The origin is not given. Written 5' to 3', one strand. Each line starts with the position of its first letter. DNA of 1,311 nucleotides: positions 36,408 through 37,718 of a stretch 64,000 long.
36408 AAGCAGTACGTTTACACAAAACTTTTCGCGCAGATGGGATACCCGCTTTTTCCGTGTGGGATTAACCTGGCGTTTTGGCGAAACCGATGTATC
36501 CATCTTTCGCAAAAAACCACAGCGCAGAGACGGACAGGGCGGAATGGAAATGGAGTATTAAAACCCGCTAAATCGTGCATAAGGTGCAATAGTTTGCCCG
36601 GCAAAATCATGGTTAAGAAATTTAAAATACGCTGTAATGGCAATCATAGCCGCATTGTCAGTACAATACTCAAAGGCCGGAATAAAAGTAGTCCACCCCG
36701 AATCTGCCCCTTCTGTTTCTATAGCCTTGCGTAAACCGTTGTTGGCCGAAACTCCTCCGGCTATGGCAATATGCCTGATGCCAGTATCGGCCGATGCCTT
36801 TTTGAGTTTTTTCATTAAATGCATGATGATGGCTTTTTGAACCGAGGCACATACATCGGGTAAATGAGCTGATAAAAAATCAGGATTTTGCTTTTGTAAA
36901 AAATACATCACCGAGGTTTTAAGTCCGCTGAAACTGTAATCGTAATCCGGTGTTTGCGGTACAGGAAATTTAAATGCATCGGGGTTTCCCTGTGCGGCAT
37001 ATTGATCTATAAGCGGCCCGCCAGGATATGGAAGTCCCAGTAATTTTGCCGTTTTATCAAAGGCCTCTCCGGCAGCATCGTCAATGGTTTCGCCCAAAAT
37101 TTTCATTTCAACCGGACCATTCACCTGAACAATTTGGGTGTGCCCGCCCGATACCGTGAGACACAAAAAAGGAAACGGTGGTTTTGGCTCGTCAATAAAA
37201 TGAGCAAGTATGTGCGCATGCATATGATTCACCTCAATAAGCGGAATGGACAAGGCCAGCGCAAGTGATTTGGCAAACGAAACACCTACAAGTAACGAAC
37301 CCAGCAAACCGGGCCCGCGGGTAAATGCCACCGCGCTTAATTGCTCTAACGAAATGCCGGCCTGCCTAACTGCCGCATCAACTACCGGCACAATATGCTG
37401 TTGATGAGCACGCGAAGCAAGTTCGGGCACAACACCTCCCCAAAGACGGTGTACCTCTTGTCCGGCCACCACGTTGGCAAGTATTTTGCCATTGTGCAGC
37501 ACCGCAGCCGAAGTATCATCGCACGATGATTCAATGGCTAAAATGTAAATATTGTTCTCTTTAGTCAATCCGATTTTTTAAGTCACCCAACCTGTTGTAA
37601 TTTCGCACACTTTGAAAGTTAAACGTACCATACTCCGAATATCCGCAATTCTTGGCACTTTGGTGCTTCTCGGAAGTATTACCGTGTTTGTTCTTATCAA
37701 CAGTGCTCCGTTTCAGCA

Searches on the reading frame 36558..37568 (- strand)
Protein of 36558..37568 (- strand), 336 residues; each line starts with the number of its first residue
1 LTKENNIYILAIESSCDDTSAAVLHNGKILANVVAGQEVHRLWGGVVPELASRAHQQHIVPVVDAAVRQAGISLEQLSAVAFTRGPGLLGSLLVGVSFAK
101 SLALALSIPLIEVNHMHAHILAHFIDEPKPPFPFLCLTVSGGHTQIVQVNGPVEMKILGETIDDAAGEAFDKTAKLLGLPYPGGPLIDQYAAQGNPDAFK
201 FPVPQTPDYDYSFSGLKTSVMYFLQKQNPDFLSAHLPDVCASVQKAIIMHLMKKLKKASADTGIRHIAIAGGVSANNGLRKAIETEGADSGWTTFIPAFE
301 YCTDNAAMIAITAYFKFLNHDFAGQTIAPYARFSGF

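Call 35: search_protein_families(library=pfam, proteins=[window:36558-37568:-], max_evalue=0.00001)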
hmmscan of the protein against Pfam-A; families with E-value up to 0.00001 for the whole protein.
window:36558-37568:- (336 aa): 1 family
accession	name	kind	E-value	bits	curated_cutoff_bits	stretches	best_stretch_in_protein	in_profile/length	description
PF00814.31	TsaD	-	1.2e-96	323.9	24.8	1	28-310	1-263/264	tRNA N6-adenosine threonylcarbamoyltransferase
